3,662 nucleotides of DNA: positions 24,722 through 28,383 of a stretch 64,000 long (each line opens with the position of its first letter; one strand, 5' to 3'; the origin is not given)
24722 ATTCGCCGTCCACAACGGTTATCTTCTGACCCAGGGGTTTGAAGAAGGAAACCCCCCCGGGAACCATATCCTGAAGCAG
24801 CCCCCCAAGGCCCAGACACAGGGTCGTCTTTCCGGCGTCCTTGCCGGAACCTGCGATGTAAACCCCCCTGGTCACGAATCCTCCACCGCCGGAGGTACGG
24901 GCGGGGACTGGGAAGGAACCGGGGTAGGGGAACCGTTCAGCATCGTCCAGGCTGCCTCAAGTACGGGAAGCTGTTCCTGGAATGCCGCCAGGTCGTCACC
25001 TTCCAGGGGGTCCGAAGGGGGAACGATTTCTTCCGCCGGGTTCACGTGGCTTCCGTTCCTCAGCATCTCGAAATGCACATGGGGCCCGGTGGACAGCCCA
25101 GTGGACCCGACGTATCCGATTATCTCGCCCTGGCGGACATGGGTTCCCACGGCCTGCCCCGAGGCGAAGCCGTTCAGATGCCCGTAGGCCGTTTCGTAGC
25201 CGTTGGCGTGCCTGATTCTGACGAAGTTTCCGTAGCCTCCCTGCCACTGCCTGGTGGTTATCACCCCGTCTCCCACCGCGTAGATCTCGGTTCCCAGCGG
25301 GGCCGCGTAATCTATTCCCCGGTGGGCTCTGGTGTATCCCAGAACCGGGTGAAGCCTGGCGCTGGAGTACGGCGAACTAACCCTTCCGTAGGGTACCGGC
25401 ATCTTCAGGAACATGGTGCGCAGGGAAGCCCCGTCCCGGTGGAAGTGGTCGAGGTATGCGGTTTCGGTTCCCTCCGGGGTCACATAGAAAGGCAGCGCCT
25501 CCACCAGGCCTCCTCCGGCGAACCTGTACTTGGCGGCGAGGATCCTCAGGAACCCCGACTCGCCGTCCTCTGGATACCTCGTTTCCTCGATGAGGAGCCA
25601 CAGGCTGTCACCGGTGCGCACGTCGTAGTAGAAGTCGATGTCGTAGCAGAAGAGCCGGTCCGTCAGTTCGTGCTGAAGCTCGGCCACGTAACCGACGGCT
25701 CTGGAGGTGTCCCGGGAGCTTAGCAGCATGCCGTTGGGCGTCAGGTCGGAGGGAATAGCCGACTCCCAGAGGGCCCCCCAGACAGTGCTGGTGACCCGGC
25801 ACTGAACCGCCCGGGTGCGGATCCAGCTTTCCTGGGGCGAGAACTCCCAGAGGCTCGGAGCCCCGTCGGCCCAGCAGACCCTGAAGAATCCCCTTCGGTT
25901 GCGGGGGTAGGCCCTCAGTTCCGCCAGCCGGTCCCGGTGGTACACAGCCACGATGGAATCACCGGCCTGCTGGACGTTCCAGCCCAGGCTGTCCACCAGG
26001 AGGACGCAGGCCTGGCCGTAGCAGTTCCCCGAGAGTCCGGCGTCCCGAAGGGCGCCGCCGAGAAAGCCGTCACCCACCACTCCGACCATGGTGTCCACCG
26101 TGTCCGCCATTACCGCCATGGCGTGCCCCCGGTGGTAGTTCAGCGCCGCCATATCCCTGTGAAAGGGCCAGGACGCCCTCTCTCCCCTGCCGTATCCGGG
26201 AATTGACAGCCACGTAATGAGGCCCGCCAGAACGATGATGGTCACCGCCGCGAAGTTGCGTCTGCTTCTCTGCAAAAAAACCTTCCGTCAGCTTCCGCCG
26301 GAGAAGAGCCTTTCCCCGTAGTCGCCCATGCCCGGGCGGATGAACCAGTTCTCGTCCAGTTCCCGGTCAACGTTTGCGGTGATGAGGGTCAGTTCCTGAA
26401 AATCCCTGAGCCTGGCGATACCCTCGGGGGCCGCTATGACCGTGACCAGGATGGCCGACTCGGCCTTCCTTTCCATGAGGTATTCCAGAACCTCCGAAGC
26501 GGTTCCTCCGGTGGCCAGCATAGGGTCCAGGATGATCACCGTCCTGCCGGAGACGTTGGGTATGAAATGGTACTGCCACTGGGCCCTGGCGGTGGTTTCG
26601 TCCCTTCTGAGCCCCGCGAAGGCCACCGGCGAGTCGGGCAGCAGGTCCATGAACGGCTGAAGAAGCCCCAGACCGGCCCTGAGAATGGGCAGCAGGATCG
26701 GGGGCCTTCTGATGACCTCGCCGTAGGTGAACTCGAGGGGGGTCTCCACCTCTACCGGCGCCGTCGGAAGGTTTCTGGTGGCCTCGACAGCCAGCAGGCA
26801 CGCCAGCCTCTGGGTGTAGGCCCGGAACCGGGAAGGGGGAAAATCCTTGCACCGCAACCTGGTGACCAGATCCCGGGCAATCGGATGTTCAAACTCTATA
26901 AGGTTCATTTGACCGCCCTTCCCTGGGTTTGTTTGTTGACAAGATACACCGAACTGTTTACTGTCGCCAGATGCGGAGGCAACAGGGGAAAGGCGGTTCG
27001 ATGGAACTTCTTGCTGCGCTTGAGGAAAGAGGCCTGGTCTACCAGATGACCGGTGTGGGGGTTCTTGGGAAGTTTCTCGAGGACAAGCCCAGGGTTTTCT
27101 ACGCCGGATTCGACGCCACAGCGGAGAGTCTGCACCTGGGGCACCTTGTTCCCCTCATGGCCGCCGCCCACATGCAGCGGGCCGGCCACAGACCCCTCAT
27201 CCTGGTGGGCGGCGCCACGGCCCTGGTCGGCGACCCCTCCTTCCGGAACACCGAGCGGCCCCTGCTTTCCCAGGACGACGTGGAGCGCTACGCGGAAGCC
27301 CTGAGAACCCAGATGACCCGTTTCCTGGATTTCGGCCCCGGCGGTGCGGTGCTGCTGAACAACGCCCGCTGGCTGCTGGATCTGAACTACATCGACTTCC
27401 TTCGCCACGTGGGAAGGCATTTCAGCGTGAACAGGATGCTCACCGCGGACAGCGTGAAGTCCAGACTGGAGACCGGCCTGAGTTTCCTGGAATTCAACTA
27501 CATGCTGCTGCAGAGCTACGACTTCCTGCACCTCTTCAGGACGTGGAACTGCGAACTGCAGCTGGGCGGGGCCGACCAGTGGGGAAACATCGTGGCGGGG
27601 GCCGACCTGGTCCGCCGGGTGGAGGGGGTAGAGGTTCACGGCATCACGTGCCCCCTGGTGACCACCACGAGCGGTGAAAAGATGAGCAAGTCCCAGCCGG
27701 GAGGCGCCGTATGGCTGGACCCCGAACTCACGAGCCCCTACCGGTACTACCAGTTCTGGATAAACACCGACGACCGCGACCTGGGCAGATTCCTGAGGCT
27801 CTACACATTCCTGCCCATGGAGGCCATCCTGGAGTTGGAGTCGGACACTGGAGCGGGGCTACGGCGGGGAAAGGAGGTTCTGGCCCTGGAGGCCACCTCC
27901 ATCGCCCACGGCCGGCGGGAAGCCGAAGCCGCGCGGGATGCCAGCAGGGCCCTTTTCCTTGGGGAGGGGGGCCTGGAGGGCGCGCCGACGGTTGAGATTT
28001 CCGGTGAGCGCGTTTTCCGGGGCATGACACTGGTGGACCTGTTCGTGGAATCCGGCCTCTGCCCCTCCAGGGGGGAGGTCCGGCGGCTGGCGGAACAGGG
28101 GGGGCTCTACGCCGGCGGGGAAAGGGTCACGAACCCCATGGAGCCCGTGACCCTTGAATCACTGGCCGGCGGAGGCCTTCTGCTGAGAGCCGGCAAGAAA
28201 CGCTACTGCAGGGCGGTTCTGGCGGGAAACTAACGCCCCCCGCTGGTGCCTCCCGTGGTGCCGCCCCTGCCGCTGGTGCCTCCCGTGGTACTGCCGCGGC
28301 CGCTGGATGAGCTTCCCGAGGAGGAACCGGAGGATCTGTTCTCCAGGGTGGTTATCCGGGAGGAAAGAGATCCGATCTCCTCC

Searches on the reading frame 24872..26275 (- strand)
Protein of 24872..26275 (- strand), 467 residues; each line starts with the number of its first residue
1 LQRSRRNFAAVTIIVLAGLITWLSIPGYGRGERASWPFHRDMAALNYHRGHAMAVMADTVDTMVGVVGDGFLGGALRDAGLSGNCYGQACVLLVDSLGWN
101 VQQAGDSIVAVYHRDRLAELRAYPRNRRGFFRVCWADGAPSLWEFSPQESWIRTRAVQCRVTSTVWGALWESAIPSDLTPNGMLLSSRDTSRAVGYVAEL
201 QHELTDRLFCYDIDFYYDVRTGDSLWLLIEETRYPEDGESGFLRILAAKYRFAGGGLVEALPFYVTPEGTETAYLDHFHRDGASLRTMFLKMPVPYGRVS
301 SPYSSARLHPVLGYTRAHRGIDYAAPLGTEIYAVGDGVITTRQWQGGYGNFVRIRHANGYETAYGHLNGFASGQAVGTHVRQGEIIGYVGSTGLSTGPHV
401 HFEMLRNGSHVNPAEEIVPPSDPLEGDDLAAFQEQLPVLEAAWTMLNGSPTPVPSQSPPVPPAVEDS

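Call 61: search_protein_families(library=pfam, proteins=[window:24872-26275:-], max_evalue=0.00001)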
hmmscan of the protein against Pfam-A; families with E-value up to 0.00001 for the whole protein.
window:24872-26275:- (467 aa): 1 family
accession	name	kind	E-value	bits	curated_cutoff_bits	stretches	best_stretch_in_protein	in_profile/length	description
PF01551.29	Peptidase_M23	-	1.3e-32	112.3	28.7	1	317-413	2-96/96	Peptidase family M23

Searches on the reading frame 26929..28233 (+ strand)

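Call 61: search_protein_families(library=pfam, proteins=[window:26929-28233:+], max_evalue=0.00001)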
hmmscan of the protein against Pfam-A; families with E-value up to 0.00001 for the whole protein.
window:26929-28233:+ (434 aa): 3 families
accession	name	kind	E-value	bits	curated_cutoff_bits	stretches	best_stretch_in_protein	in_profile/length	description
PF00579.31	tRNA-synt_1b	-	1.5e-80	271.1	21.1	1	53-343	4-291/292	tRNA synthetases class I (W and Y)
PF22421.1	SYY_C-terminal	-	3.7e-08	33.6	27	1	348-427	5-81/83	Tyrosine--tRNA ligase SYY-like C-terminal domain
PF01479.30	S4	-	5.4e-06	26.5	22.8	0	370-408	5-43/48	S4 domain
